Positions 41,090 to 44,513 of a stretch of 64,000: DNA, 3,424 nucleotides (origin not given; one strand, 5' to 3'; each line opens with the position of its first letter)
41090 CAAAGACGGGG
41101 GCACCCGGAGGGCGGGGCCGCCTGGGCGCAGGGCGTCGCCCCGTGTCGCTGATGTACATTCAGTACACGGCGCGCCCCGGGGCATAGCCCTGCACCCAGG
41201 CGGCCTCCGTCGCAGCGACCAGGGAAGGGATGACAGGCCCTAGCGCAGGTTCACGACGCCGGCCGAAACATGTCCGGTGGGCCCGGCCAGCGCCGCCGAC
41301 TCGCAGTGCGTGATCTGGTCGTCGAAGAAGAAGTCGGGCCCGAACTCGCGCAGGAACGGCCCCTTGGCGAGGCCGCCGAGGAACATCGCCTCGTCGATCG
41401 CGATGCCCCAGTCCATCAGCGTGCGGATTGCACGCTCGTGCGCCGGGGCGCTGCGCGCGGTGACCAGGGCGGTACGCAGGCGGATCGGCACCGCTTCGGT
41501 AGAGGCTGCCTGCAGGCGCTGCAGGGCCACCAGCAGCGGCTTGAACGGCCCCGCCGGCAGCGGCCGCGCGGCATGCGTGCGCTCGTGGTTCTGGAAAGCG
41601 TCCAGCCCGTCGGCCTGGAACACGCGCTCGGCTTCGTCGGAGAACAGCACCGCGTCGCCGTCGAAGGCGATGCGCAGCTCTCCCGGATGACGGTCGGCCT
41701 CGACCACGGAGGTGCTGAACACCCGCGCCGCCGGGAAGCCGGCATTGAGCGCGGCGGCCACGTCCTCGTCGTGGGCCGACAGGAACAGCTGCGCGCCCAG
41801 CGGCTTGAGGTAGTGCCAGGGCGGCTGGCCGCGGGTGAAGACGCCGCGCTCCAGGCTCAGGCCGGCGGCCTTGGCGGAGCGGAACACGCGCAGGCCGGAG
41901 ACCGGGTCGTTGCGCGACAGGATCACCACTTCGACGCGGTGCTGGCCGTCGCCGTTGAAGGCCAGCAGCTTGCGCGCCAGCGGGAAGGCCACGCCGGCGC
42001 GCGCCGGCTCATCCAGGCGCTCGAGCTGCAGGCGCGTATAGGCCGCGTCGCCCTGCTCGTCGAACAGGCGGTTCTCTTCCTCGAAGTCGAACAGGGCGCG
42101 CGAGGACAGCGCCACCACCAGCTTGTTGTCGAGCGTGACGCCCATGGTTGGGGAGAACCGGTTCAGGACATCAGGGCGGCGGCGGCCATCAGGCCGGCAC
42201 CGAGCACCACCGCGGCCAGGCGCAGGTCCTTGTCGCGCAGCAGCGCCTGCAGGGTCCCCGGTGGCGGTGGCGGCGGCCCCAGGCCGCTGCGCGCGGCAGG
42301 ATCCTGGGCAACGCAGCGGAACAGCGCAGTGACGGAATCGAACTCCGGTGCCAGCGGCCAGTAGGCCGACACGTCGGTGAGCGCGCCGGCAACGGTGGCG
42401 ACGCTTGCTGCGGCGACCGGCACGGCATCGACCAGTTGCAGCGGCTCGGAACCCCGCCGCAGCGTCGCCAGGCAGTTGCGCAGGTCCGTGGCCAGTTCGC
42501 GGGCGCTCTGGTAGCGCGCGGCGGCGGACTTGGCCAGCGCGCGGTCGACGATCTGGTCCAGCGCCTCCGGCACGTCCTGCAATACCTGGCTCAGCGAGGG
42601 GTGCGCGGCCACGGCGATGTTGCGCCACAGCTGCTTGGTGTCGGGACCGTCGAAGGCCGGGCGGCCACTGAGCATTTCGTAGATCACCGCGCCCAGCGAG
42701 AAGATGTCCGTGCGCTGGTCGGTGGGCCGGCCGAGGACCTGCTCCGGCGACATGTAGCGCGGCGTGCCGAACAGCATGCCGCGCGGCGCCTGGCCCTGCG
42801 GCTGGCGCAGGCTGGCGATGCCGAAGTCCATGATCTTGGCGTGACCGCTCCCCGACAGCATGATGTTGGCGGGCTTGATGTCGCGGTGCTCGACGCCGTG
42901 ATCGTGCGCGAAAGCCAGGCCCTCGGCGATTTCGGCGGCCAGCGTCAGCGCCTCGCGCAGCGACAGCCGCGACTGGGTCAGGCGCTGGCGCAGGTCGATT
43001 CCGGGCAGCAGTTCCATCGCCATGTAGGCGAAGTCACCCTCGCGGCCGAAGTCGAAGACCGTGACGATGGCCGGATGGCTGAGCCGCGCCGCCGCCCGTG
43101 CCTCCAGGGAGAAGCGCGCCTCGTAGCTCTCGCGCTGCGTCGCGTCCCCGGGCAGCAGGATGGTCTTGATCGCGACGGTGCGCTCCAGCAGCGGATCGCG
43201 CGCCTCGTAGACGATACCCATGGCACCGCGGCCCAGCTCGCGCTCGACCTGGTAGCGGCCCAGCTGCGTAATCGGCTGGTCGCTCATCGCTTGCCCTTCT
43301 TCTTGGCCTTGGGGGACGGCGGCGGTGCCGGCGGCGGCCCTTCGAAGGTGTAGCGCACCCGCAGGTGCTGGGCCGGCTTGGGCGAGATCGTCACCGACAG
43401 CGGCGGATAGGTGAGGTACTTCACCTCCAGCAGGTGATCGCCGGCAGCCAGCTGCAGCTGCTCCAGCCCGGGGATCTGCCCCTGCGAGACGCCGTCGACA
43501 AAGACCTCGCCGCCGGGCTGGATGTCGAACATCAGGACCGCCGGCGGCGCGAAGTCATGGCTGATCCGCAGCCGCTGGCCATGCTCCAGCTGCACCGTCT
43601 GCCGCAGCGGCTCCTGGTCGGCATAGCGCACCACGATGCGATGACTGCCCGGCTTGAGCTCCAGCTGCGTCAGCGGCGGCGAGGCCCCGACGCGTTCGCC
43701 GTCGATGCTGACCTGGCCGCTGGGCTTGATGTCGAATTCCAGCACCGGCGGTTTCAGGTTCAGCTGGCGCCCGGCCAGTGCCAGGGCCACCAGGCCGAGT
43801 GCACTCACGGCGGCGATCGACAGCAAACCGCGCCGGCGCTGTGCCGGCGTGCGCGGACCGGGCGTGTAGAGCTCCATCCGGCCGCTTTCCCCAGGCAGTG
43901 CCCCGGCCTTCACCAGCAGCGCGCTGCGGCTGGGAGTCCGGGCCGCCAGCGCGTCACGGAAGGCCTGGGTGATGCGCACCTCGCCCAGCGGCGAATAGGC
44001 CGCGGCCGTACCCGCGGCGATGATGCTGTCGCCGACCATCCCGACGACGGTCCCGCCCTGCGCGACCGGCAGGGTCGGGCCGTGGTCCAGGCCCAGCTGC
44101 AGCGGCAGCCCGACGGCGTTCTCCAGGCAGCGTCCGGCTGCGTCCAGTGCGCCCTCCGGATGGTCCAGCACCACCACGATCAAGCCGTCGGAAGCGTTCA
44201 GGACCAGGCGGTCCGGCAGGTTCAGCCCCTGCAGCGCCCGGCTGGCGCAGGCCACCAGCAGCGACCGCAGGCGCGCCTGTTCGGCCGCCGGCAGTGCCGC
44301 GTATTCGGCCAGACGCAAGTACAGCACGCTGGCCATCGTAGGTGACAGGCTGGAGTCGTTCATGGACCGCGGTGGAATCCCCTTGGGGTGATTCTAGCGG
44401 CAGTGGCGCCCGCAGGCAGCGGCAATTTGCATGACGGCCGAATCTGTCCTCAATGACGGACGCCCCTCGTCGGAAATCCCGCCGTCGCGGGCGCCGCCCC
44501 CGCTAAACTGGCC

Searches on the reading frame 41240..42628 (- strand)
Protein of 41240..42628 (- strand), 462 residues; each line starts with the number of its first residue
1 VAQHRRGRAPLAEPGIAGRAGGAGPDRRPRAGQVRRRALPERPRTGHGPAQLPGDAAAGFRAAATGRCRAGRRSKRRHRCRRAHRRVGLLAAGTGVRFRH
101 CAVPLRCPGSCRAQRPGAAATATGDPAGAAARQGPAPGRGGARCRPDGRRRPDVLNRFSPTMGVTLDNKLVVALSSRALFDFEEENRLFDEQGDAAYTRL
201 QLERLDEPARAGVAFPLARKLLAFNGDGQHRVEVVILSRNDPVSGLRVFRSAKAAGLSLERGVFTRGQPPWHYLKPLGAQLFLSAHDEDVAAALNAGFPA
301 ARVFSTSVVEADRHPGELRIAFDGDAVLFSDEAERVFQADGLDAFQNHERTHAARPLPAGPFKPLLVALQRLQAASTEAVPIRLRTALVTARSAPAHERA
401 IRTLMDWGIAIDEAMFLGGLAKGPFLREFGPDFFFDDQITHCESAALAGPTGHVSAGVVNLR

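Call 15: search_protein_families(library=pfam, proteins=[window:41240-42628:-])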
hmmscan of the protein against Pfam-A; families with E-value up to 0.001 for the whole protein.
window:41240-42628:- (462 aa): 1 family
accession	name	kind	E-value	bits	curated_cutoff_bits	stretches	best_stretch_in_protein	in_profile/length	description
PF06189.17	5-nucleotidase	-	1.1e-117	392.7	28.2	1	162-460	1-301/302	5'-nucleotidase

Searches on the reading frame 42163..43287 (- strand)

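Call 15: search_protein_families(library=pfam, proteins=[window:42163-43287:-])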
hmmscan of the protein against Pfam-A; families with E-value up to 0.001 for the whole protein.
window:42163-43287:- (374 aa): 3 families
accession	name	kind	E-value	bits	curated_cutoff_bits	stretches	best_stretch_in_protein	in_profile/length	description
PF00069.31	Pkinase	-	1.4e-49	169.3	31.7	1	12-260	1-253/263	Protein kinase domain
PF07714.23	PK_Tyr_Ser-Thr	-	3.5e-30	105.6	23.1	1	13-259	2-249/258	Protein tyrosine and serine/threonine kinase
PF03109.22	ABC1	-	8.8e-05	22.2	22.9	0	88-159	144-215/244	ABC1 atypical kinase-like domain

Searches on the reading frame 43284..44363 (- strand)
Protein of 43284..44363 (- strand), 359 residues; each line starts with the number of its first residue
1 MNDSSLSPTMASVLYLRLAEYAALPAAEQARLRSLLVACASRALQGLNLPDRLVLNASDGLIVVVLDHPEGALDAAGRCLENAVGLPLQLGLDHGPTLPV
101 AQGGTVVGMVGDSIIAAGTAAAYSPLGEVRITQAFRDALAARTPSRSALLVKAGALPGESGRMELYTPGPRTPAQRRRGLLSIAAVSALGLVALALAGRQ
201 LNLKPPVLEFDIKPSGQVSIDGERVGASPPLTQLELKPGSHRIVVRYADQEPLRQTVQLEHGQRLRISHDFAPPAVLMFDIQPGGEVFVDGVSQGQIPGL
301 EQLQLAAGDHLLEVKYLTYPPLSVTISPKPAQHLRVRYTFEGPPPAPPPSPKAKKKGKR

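Call 15: search_protein_families(library=pfam, proteins=[window:43284-44363:-])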
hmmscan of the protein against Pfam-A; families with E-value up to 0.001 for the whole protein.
window:43284-44363:- (359 aa): 1 family
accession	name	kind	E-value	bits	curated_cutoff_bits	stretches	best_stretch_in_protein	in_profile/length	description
PF08308.17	PEGA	-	3.5e-11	43.3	20.8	1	217-271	14-67/71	PEGA domain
